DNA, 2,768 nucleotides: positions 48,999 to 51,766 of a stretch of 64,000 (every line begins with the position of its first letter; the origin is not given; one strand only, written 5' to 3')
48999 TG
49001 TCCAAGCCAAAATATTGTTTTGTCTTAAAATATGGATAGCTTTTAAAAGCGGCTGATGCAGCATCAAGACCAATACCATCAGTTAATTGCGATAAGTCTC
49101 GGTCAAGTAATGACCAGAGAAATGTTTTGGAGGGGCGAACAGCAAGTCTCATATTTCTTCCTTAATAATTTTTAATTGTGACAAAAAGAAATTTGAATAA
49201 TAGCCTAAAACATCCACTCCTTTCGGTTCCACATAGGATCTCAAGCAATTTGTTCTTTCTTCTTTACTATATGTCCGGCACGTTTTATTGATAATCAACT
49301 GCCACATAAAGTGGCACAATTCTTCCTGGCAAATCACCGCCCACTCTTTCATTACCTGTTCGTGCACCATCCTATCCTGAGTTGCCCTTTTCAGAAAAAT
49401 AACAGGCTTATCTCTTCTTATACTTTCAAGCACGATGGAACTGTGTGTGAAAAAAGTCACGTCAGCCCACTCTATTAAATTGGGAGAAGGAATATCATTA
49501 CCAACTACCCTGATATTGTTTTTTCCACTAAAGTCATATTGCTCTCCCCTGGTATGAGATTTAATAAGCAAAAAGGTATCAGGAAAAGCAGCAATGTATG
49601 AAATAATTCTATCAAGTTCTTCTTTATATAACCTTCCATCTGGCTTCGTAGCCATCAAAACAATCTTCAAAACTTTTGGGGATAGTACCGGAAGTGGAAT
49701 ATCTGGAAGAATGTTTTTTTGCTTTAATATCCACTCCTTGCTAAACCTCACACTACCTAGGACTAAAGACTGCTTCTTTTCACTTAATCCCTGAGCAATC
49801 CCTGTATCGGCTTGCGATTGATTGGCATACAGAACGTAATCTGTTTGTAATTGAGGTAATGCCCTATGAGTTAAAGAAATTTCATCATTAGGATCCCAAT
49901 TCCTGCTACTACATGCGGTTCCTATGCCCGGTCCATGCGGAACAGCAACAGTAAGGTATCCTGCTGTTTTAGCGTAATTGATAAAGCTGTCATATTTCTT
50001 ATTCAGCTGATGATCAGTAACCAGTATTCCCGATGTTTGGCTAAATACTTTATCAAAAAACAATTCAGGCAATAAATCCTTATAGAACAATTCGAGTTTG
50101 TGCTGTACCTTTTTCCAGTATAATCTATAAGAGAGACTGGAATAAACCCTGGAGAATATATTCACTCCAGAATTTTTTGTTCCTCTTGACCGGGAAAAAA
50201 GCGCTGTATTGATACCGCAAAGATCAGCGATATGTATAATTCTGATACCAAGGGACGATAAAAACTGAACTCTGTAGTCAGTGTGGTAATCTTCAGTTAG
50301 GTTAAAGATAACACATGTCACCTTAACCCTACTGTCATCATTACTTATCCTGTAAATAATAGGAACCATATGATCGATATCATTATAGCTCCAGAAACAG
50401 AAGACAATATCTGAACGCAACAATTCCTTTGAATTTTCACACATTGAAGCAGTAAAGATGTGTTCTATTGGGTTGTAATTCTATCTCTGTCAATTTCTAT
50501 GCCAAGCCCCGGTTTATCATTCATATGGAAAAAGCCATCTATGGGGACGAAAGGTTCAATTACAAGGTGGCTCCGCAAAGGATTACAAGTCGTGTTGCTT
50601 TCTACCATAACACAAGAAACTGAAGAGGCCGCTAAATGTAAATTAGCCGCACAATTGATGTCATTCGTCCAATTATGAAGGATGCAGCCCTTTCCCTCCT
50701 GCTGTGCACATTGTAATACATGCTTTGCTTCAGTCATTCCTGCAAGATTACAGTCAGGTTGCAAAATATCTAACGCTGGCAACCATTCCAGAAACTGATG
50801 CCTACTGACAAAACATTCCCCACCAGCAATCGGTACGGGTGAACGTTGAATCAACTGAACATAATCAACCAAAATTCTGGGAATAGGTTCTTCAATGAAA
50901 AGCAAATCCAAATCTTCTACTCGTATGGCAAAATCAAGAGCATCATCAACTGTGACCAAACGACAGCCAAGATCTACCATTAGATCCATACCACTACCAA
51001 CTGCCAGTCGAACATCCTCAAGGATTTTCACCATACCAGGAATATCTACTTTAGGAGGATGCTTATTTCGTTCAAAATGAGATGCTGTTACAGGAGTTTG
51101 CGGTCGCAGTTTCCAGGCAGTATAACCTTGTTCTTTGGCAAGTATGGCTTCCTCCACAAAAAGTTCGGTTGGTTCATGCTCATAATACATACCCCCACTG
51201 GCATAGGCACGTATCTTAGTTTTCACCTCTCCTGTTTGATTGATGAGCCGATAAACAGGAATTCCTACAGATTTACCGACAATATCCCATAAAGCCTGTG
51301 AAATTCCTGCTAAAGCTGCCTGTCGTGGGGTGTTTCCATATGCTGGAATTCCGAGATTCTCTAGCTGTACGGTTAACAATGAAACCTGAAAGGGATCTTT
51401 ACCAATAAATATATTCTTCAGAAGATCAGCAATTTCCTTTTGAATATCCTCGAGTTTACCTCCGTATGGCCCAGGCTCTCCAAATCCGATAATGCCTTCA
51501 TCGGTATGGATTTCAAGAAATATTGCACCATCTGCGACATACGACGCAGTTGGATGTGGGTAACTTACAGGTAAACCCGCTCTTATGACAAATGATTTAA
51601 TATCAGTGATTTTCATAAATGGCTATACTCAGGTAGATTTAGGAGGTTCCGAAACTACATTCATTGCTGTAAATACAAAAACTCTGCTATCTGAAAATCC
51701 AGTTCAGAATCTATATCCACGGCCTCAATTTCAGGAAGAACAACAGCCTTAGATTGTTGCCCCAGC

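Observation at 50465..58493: Gene block that looks like a pathway for an undescribed CMP-activated 3-deoxy-2-ulosonic (Kdo/DAH-like) acid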

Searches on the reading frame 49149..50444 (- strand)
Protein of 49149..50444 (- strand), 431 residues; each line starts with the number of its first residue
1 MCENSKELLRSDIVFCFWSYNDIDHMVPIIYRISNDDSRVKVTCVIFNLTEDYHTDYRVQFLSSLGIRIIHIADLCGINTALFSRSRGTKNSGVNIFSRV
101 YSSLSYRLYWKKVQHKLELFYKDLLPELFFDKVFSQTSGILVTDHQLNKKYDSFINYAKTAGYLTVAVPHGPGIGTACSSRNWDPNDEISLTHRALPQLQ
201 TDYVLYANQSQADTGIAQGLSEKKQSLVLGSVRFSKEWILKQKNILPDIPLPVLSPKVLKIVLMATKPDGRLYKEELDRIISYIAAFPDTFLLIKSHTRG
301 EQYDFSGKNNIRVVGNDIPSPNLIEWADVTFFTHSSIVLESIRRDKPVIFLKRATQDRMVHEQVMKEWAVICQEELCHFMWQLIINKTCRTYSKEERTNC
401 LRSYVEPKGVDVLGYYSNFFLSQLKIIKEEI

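Call 6: search_protein_families(library=pfam, proteins=[window:49149-50444:-])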
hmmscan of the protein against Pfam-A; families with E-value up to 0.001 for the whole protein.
window:49149-50444:- (431 aa): 0 families

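Call 40: search_protein_families(library=ncbifam, proteins=[window:49149-50444:-], max_evalue=0.00001)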
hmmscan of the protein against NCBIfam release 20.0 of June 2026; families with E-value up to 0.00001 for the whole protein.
window:49149-50444:- (431 aa): 0 families

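Call 56: search_solved_structures(query=window:49149-50444:-, max_evalue=10, show_alignments=2)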
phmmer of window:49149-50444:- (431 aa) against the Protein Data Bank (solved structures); distinct sequences matched with E-value up to 10: 8.
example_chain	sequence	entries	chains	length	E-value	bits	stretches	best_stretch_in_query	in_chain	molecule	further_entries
7co5_H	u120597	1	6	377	0.064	15.2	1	49-143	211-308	AlgW protein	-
7co2_A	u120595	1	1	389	0.068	15.1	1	49-143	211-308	AlgW protein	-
7co7_D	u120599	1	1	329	0.1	14.5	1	51-143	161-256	AlgW protein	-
7co3_A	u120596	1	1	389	0.14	14.1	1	51-143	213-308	AlgW protein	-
3ljw_A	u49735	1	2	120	0.44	12.4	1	256-352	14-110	Protein polybromo-1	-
2ktb_B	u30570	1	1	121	0.44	12.4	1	256-352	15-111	Protein polybromo-1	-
3hmf_A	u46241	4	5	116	0.45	12.4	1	256-297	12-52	Protein polybromo-1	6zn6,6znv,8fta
8ap6_M1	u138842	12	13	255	1.2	10.9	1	88-168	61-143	oligomycin sensitiviy conferring protein | OSCP | oligomycin-sensivity-conferring protein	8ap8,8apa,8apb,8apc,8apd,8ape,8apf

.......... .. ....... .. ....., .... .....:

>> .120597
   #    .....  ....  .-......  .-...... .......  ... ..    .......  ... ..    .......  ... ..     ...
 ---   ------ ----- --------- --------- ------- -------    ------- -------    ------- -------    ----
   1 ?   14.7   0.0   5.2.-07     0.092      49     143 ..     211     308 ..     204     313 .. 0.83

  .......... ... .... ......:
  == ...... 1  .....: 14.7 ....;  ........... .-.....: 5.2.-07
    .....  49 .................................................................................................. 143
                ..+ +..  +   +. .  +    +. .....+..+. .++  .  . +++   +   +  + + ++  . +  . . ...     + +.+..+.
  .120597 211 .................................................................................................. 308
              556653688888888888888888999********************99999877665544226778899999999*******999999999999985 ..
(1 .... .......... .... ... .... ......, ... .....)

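Call 57: search_protein_families(library=pfam, proteins=[window:49149-50444:-], max_evalue=10)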
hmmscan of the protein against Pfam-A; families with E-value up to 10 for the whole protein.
window:49149-50444:- (431 aa): 0 families

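Call 68: find_homologous_proteins(query=window:49149-50444:-, max_evalue=0.00001)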
Query window:49149-50444:- (431 aa): 17 proteins with E <= 0.00001 among 3204 candidates.
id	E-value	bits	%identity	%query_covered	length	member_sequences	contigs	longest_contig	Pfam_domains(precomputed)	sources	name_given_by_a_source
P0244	1.3e-293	991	100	100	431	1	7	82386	-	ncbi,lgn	-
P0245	8.2e-258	873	88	100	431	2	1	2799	-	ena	-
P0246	1.3e-129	451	50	97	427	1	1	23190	-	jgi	-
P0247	7.8e-74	267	35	94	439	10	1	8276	-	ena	-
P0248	6.8e-72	261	35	97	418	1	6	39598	-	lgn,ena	-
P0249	1.2e-71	260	34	97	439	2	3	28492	-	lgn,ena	-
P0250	2.7e-67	245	35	97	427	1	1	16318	-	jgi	jgi:hypothetical protein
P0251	2.0e-50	190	32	94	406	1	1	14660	-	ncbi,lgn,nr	ncbi:MAG: hypothetical protein LRY54_03140 [Alphaproteobacteria bacterium]|nr:hypothetical protein [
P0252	3.8e-24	103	29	84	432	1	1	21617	-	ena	-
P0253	4.1e-21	93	28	84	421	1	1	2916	PF13439.13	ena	-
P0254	3.8e-18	84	28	89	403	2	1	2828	-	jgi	-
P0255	1.6e-15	75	26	86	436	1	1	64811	-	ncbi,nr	ncbi:MAG: hypothetical protein HQL52_08230 [Magnetococcales bacterium]|nr:hypothetical protein [Magn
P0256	2.3e-14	71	27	94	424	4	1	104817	-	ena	-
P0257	3.5e-13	67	22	80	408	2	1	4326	-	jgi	-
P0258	9.4e-13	66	28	34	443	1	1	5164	-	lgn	-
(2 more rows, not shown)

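Call 71: search_solved_structures(query=A3, max_evalue=1, show_alignments=2)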
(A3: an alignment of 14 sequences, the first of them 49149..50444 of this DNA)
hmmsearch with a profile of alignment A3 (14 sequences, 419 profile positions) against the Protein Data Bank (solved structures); distinct sequences matched with E-value up to 1: 8.
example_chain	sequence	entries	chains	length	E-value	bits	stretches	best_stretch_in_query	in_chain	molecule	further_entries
4y1f_A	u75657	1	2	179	0.21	13.4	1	142-203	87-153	Uncharacterized protein SAV1875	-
8csd_A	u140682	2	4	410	0.3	13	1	293-337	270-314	N-acetyl glucosaminyl transferase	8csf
8csb_A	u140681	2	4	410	0.31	12.9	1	293-337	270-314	N-acetyl glucosaminyl transferase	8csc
5fa0_A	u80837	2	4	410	0.33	12.8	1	294-337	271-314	Putative N-acetyl glucosaminyl transferase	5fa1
8cse_A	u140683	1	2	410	0.33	12.8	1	294-337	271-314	N-acetyl glucosaminyl transferase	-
24id_C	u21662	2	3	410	0.53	12.1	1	161-230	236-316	Protein Njmu-R1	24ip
4y0n_A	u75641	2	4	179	0.64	11.9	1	142-203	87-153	Uncharacterized protein SAV1875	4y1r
4y1g_A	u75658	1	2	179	0.65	11.8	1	142-203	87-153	Uncharacterized protein SAV1875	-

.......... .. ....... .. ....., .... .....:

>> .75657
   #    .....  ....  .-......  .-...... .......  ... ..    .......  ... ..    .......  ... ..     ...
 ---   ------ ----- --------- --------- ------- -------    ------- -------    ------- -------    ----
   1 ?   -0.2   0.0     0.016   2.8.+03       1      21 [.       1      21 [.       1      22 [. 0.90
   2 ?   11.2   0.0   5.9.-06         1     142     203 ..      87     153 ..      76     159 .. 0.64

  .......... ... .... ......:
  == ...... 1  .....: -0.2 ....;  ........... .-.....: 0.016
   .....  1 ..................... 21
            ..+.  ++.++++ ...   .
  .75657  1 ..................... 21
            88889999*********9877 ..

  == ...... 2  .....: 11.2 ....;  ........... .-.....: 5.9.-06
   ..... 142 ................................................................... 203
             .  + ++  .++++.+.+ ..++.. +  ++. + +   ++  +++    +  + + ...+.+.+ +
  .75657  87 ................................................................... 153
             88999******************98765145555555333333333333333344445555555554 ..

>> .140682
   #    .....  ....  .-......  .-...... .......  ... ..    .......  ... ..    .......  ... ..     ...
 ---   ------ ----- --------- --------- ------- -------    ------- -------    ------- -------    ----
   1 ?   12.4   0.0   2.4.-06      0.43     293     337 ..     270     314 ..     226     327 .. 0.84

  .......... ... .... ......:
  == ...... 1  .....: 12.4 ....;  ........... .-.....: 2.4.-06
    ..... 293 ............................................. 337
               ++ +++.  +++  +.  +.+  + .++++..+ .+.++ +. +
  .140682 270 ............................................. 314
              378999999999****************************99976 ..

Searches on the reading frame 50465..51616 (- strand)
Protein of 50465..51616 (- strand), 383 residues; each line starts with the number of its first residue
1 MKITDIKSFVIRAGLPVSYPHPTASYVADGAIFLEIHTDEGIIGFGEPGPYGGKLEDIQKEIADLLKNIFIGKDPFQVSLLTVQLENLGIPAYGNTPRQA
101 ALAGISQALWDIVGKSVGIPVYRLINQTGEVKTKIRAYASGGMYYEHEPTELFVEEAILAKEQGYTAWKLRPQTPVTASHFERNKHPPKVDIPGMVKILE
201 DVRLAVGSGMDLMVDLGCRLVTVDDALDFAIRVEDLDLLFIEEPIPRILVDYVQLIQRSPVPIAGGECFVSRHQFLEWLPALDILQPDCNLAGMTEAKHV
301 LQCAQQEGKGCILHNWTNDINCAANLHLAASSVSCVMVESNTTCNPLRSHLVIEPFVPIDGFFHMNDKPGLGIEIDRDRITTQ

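Call 3: search_protein_families(library=pfam, proteins=[window:50465-51616:-])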
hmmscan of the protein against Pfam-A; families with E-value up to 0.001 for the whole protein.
window:50465-51616:- (383 aa): 2 families
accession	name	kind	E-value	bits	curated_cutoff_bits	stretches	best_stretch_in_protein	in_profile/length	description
PF13378.12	MR_MLE_C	-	2.9e-43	148.6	29.4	1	156-378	5-218/219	Enolase C-terminal domain-like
PF02746.21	MR_MLE_N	-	4.4e-17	62.8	22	1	30-125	27-116/117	Mandelate racemase / muconate lactonizing enzyme, N-terminal domain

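Call 4: search_protein_families(library=ncbifam, proteins=[window:50465-51616:-])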
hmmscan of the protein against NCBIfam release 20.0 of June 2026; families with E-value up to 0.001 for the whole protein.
window:50465-51616:- (383 aa): 10 families
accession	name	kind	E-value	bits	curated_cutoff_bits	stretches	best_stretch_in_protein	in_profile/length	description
NF010624.0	PRK14017.1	equivalog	5.9e-46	157.3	311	1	28-381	12-358/382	galactonate dehydratase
NF040790.2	glucon_galact_dh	equivalog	4.7e-41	140.9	750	1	22-379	16-365/390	bifunctional D-gluconate/D-galactonate dehydratase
NF040866.1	AraD_Arch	equivalog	3.9e-35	121.5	650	1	34-378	37-364/372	arabinonate dehydratase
NF043051.1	ManoateDhtManD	equivalog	1.4e-24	86.7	550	1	33-379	19-379/403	D-mannonate dehydratase ManD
NF011654.0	PRK15072.1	subfamily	1e-22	80.6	430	1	32-378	18-379/404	D-galactonate dehydratase family protein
NF047820.1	TalGalacDh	equivalog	2.3e-20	72.8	500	1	32-376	39-357/371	L-talarate/galactarate dehydratase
NF011968.0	PRK15440.1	equivalog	8.2e-17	61.2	393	1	31-379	59-387/395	L-rhamnonate dehydratase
NF043002.1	HProlDhtase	equivalog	2.2e-15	56.4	500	1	1-378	1-357/366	cis-3-hydroxy-L-proline dehydratase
TIGR02534.1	mucon_cyclo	subfamily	1.6e-11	43.8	334.95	1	23-381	21-363/368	muconate/chloromuconate family cycloisomerase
TIGR03247.1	glucar-dehydr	equivalog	0.00093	18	828.7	0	281-381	302-403/441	glucarate dehydratase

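Call 44: search_solved_structures(query=window:50465-51616:-, show_alignments=1)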
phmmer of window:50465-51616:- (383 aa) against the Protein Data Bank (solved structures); distinct sequences matched with E-value up to 0.001: 144 (the best 60 are shown).
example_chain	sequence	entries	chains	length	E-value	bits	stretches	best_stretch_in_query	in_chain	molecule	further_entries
3sjn_A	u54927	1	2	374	2.1e-33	119.3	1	28-380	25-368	Mandelate racemase/muconate lactonizing protein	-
2poz_A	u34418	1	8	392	3.1e-33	118.8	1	32-375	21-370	Putative dehydratase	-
4e4u_A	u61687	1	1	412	2.6e-31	112.4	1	31-380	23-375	Mandalate racemase/muconate lactonizing enzyme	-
4ggb_A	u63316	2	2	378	5.8e-31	111.3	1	1-381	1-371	Putative uncharacterized protein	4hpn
3ozm_A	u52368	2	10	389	8.3e-31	110.8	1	2-380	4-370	Putative mandelate racemase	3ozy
3h12_A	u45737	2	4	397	9.1e-31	110.7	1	2-380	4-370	mandelate racemase | Putative mandelate racemase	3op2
5olc_A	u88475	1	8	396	9.3e-31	110.6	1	2-380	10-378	Galactonate dehydratase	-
3t4w_A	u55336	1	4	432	8.6e-29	104.2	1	31-377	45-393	Mandelate racemase/muconate lactonizing enzyme family protein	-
4e5t_A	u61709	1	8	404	9.5e-29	104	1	3-378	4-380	Mandelate racemase / muconate lactonizing enzyme, C-terminal domain protein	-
3rcy_A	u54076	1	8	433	6.6e-28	101.2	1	32-377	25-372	Mandelate racemase/muconate lactonizing enzyme-like protein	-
2o56_A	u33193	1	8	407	1.8e-27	99.8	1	32-378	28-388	Putative mandelate racemase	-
4j3z_A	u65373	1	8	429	9.6e-27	97.4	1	32-376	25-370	Mandelate racemase/muconate lactonizing enzyme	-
2gl5_A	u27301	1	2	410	1.7e-26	96.6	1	31-378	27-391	putative dehydratase protein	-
4e6m_A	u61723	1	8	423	1.9e-26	96.4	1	31-378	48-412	Putative dehydratase protein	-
2ox4_A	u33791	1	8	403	1.3e-25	93.7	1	30-376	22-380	Putative mandelate racemase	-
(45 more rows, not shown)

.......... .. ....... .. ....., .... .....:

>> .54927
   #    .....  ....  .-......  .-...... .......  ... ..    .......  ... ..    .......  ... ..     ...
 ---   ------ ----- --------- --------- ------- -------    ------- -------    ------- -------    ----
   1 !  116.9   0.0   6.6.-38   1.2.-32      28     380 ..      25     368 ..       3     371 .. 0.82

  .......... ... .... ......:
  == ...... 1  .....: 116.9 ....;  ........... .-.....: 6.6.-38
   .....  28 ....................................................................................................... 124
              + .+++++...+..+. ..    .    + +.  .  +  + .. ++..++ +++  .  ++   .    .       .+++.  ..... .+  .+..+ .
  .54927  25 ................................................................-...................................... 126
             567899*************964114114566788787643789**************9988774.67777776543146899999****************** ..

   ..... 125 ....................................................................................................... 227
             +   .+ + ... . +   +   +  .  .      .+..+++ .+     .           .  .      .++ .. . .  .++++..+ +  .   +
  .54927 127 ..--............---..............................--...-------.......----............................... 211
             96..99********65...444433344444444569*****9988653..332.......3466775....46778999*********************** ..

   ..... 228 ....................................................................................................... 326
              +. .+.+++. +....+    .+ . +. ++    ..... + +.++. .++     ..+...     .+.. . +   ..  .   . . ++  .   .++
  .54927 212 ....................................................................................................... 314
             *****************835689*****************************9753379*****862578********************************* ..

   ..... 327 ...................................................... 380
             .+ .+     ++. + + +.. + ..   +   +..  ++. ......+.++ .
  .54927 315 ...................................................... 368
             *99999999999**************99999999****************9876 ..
